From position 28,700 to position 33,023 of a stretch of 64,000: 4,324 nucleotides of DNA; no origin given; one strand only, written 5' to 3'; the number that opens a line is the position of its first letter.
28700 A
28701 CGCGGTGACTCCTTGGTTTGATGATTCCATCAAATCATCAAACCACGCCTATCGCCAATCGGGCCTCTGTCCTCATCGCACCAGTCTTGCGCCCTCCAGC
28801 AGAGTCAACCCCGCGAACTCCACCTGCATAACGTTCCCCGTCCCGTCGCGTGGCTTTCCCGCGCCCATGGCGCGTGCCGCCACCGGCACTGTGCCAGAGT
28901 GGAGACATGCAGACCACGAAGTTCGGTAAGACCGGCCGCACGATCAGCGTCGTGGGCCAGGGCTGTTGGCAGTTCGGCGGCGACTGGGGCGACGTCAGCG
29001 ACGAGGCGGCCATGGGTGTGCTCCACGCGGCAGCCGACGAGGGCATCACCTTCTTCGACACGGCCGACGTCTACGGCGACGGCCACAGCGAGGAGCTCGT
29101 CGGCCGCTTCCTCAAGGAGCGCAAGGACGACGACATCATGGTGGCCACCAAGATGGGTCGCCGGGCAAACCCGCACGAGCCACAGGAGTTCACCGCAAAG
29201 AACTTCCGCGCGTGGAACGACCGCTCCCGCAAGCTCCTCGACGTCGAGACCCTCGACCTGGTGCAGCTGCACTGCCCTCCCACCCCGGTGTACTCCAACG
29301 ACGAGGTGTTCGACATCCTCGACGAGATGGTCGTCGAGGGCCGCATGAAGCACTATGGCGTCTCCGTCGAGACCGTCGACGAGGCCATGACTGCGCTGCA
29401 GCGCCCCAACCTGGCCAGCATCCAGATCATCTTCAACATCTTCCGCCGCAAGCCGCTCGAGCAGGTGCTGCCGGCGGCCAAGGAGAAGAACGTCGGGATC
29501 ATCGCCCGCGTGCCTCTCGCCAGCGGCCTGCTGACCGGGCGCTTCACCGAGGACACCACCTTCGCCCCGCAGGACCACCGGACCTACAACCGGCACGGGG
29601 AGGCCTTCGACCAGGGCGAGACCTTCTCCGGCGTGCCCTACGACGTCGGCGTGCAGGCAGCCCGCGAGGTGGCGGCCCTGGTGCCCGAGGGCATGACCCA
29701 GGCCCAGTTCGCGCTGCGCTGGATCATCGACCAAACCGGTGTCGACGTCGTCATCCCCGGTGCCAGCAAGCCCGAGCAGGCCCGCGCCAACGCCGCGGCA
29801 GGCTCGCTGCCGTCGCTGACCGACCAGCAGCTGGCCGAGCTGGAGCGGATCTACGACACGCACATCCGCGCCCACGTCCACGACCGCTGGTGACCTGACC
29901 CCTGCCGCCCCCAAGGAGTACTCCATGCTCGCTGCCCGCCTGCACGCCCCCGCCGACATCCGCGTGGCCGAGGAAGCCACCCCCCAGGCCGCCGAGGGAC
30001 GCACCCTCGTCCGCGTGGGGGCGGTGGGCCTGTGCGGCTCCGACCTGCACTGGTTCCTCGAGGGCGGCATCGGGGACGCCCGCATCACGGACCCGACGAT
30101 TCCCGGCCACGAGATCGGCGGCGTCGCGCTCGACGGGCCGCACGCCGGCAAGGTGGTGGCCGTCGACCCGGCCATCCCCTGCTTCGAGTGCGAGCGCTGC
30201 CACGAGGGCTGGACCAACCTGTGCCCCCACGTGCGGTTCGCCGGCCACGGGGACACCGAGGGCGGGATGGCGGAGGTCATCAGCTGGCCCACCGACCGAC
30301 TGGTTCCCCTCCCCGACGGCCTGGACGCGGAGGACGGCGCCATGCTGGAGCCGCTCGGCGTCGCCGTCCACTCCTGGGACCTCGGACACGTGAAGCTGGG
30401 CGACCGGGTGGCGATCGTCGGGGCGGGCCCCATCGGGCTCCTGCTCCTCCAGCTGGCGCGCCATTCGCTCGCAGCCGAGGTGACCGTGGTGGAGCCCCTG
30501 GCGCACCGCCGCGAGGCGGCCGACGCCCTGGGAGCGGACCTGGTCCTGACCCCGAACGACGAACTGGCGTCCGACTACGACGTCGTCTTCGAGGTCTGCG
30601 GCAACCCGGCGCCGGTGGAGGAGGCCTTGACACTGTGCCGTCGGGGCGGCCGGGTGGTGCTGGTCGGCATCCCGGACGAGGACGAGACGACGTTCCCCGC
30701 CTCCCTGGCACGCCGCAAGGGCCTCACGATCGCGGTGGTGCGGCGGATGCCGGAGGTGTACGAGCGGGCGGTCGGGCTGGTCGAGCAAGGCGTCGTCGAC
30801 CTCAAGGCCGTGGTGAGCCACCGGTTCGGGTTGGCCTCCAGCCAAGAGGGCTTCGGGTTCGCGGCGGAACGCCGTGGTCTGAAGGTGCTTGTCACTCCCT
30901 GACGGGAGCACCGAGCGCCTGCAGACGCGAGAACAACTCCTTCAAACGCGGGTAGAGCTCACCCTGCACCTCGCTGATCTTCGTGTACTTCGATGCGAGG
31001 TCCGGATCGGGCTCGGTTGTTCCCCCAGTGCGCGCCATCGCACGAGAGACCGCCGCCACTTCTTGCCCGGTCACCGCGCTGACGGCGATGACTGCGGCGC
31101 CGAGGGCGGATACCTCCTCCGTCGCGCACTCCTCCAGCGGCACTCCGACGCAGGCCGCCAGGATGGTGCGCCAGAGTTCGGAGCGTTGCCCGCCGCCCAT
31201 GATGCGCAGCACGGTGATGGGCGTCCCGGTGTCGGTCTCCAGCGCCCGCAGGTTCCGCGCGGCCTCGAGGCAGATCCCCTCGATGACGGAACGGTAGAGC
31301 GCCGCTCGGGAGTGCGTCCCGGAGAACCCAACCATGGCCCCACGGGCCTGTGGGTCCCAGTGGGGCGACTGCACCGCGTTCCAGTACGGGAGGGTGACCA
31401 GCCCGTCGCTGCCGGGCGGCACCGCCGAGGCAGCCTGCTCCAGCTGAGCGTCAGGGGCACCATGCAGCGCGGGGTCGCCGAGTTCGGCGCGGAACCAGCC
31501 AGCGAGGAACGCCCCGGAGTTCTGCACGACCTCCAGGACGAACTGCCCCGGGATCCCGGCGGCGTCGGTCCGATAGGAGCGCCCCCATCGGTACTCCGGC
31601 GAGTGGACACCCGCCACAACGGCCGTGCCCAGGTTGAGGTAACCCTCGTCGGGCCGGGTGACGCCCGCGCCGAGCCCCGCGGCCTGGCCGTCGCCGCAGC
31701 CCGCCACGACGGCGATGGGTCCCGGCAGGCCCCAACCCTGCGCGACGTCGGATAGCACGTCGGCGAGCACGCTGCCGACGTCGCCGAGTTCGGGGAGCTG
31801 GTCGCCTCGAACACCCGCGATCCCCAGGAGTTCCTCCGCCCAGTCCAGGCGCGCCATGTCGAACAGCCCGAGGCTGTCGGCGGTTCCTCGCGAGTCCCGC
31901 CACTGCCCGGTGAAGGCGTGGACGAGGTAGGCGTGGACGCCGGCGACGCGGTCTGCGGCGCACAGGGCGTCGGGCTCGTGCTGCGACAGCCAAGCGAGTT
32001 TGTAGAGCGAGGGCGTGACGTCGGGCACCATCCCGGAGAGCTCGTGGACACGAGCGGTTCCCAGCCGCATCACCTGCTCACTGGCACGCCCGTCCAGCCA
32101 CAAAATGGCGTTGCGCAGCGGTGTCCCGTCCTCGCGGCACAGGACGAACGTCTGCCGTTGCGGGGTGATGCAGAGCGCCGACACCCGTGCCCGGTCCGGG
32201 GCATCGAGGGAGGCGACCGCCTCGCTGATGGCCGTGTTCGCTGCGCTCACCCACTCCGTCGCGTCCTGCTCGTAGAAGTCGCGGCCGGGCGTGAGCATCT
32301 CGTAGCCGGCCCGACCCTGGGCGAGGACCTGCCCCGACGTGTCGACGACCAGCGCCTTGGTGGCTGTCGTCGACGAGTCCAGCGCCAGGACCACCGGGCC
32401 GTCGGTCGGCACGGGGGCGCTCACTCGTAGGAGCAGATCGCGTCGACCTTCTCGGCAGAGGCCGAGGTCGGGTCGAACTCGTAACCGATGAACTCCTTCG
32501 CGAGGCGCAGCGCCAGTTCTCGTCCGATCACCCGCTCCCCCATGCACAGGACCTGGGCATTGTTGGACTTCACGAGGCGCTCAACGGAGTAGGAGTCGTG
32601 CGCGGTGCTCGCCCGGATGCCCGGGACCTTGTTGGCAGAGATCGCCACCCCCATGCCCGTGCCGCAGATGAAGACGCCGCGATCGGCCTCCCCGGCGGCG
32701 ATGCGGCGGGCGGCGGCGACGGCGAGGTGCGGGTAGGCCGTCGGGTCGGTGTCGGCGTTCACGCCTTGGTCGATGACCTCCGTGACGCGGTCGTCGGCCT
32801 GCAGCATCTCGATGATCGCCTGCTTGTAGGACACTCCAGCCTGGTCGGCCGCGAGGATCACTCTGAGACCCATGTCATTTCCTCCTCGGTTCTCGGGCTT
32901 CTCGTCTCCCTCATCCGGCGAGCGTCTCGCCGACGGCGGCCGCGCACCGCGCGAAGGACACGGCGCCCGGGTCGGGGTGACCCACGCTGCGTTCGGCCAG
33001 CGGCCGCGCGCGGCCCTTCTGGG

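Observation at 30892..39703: Candidate undescribed pentonate-to-erythrose-4-phosphate pathway linked to a GH120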

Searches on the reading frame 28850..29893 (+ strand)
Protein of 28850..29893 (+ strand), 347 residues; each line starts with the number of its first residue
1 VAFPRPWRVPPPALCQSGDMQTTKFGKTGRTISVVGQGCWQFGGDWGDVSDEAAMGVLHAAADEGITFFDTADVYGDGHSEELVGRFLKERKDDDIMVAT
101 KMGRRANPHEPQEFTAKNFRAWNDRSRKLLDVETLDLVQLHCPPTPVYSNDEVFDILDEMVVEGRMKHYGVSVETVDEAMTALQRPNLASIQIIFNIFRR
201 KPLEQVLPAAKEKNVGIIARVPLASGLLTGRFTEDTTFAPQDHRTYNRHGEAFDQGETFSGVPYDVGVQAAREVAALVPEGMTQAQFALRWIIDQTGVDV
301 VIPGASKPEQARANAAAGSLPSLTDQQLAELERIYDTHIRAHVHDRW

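Call 10: search_protein_families(library=pfam, proteins=[window:28850-29893:+])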
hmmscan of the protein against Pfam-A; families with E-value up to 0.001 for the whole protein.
window:28850-29893:+ (347 aa): 1 family
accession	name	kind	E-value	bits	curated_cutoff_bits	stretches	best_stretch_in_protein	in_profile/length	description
PF00248.27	Aldo_ket_red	-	5.5e-67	226.3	24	1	35-335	2-290/291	Aldo/keto reductase family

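Call 94: search_protein_families(library=ncbifam, proteins=[window:28850-29893:+], max_evalue=1e-10)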
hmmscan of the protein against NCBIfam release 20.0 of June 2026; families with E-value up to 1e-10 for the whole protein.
window:28850-29893:+ (347 aa): 5 families
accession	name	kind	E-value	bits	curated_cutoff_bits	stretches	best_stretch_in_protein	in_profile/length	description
NF049922.1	MethglyxlRedYdjG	equivalog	9.8e-27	93.8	550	1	20-327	1-313/326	NADH-dependent methylglyoxal reductase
TIGR01293.1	Kv_beta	subfamily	3.3e-21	75.7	365.4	1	22-334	3-318/319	voltage-dependent potassium channel subunit beta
NF007695.0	PRK10376.1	subfamily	2.4e-20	72.8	280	1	20-203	5-196/290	oxidoreductase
NF007388.0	PRK09912.1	subfamily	1.8e-19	69.8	448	1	18-333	11-330/346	L-glyceraldehyde 3-phosphate reductase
NF007912.0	PRK10625.1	equivalog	3.4e-13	49.7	415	1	24-337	5-340/346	NADP(H)-dependent aldo-keto reductase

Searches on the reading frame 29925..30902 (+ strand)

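Call 10: search_protein_families(library=pfam, proteins=[window:29925-30902:+])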
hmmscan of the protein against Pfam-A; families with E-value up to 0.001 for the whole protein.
window:29925-30902:+ (325 aa): 6 families
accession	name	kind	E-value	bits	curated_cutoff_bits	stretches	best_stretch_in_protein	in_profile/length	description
PF00107.32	ADH_zinc_N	-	1.3e-19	70.8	31.8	1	169-286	1-127/129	Zinc-binding dehydrogenase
PF08240.17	ADH_N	-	7.8e-17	61.9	23.5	1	24-131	2-104/104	Alcohol dehydrogenase GroES-like domain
PF16912.11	Glu_dehyd_C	-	5.5e-09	36.2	34.9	1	138-258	4-140/211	Glucose dehydrogenase C-terminus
PF13602.12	ADH_zinc_N_2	-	5.3e-05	24.6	27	1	212-308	17-118/134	Zinc-binding dehydrogenase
PF07992.20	Pyr_redox_2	-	0.00062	19.7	26.1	0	157-194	140-176/291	Pyridine nucleotide-disulphide oxidoreductase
PF00070.33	Pyr_redox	-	0.00063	20.6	22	0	161-205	1-44/82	Pyridine nucleotide-disulphide oxidoreductase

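Call 94: search_protein_families(library=ncbifam, proteins=[window:29925-30902:+], max_evalue=1e-10)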
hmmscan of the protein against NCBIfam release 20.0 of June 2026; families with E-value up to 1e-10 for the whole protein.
window:29925-30902:+ (325 aa): 18 families
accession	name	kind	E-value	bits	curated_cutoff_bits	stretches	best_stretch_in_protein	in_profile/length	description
NF007375.0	PRK09880.1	equivalog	1.1e-44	152.7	469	1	9-316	13-333/344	L-idonate 5-dehydrogenase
NF003808.0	PRK05396.1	equivalog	1.2e-43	149.4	380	1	10-323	11-338/341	L-threonine 3-dehydrogenase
TIGR00692.1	tdh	equivalog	2.2e-42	145.3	458.35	1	10-321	9-336/340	L-threonine 3-dehydrogenase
NF041097.1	keto_inos_dh_IolM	equivalog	1.6e-37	129.1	450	1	6-324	34-388/389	scyllo-inosose 3-dehydrogenase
NF007489.0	PRK10083.1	equivalog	3.8e-33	114.9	376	1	5-313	5-323/339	Zn-dependent oxidoreductase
NF007642.0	PRK10309.1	equivalog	3.8e-32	111.8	550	1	6-253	6-265/347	galactitol-1-phosphate 5-dehydrogenase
TIGR03366.1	HpnZ_proposed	hypoth_equivalog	1.1e-24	87.2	328.1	1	20-285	1-292/315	putative phosphonate catabolism associated alcohol dehydrogenase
NF006940.0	PRK09422.1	equivalog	6.7e-23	81.2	344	1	3-253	3-265/338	alcohol dehydrogenase AdhP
TIGR03201.1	dearomat_had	equivalog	8.9e-20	71.1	338.65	1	19-215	18-222/349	6-hydroxycyclohex-1-ene-1-carbonyl-CoA dehydrogenase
NF010344.0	PRK13771.1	subfamily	3.9e-19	68.8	349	1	11-269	12-277/334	putative alcohol dehydrogenase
NF047908.1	AldhRedAhr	equivalog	9.9e-19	67.4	470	1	28-251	32-263/335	NADPH-dependent aldehyde reductase Ahr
TIGR01202.1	bchC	equivalog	3.7e-18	65.7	291.25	1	111-308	99-291/308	chlorophyll synthesis pathway protein BchC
TIGR02822.1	adh_fam_2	subfamily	3.2e-17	62.6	283.5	1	12-252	15-258/329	zinc-binding alcohol dehydrogenase family protein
TIGR03989.1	Rxyl_3153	subfamily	7.8e-17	61.6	440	0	151-262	179-301/370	NDMA-dependent alcohol dehydrogenase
NF041172.1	AcrlCoa_red_Thmprot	equivalog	3e-13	49.4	500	1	12-255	13-263/334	acryloyl-CoA reductase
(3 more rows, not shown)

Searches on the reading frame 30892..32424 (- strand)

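Call 8: search_protein_families(library=pfam, proteins=[window:30892-32424:-])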
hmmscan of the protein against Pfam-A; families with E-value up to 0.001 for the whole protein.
window:30892-32424:- (510 aa): 2 families
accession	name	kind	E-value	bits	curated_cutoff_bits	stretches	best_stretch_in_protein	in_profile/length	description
PF00370.27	FGGY_N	-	2.9e-43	148.7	28.8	1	12-252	2-245/245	FGGY family of carbohydrate kinases, N-terminal domain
PF02782.22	FGGY_C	-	2.5e-29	102.9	27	1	262-450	2-197/198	FGGY family of carbohydrate kinases, C-terminal domain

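Call 9: search_protein_families(library=ncbifam, proteins=[window:30892-32424:-])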
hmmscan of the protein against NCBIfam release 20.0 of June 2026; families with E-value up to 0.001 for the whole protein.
window:30892-32424:- (510 aa): 12 families
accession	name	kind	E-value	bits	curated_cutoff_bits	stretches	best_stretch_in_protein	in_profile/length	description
TIGR01312.1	XylB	equivalog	7.3e-77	258.9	380.25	1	14-489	2-478/481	xylulokinase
TIGR01311.1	glycerol_kin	equivalog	1.2e-51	175.5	590.35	1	11-461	2-460/496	glycerol kinase GlpK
TIGR01314.1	gntK_FGGY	equivalog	3.2e-49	167.8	648.55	1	13-496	3-495/505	gluconokinase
NF011601.0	PRK15027.1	equivalog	1.2e-46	159.1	912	1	14-498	4-483/484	xylulokinase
NF000756.0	PRK00047.1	subfamily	3.4e-43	147.7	498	1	12-451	7-452/502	glycerol kinase GlpK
NF008187.0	PRK10939.1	equivalog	1.8e-41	142.4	528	1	12-497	6-506/521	autoinducer-2 kinase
TIGR02628.1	fuculo_kin_coli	equivalog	4.9e-26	91.7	470.9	2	11-267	2-260/465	L-fuculokinase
NF003154.0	PRK04123.1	equivalog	8.6e-21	74.2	428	1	217-483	249-526/554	ribulokinase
TIGR01315.1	5C_CHO_kinase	subfamily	2.6e-18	66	408.7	2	346-478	385-520/541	FGGY family pentulose kinase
TIGR01234.1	L-ribulokinase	equivalog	9e-15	54.4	583.25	1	147-483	166-519/536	ribulokinase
NF007925.0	PRK10640.1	equivalog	1.6e-11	43.3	639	1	93-275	86-267/489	rhamnulokinase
TIGR02627.1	rhamnulo_kin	equivalog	2.2e-10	39.7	527.95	1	84-274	71-260/454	rhamnulokinase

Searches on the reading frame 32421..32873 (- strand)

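Call 8: search_protein_families(library=pfam, proteins=[window:32421-32873:-])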
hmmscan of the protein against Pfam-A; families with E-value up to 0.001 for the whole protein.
window:32421-32873:- (150 aa): 1 family
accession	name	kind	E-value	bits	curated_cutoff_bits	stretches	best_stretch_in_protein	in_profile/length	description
PF02502.23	LacAB_rpiB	-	5.6e-45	153.1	24.7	1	5-146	1-138/138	Ribose/Galactose Isomerase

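Call 9: search_protein_families(library=ncbifam, proteins=[window:32421-32873:-])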
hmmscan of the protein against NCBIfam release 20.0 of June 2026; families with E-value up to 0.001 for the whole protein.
window:32421-32873:- (150 aa): 12 families
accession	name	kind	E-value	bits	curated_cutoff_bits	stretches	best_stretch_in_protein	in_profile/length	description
TIGR02133.1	RPI_actino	equivalog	3.9e-57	192.3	168.2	1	3-150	1-146/148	ribose-5-phosphate isomerase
NF051858.1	EryPhIsonDerIRhiz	equivalog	3.4e-45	153.8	240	1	3-147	1-144/150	D-erythrulose-4-phosphate isomerase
NF004051.0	PRK05571.1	subfamily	1e-43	148.7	135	1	4-150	3-146/149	ribose-5-phosphate isomerase B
TIGR00689.1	rpiB_lacA_lacB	subfamily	2.1e-34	118.5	88.3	1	5-150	1-143/145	RpiB/LacA/LacB family sugar-phosphate isomerase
TIGR01120.1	rpiB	equivalog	2.7e-30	105.2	138.65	1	5-136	2-130/143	ribose 5-phosphate isomerase B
NF006381.0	PRK08622.1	equivalog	1.3e-24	86.9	234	1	5-146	3-141/171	galactose-6-phosphate isomerase subunit LacB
TIGR01119.1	lacB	equivalog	8.1e-19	68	312.55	1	4-141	2-136/171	galactose-6-phosphate isomerase subunit LacB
NF009258.0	PRK12615.1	equivalog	7e-16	58.6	325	1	6-142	4-137/171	galactose-6-phosphate isomerase subunit LacB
NF006380.0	PRK08621.1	equivalog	2.7e-15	57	164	1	4-134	2-127/142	galactose-6-phosphate isomerase subunit LacA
NF009257.0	PRK12613.1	equivalog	4.3e-12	46.4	243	1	4-135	2-127/141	galactose-6-phosphate isomerase subunit LacA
TIGR01118.1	lacA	equivalog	2e-11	44.2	181.1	1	5-135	3-128/141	galactose-6-phosphate isomerase subunit LacA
NF006753.0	PRK09273.1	equivalog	9.7e-07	28.4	137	1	14-105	12-106/211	hypothetical protein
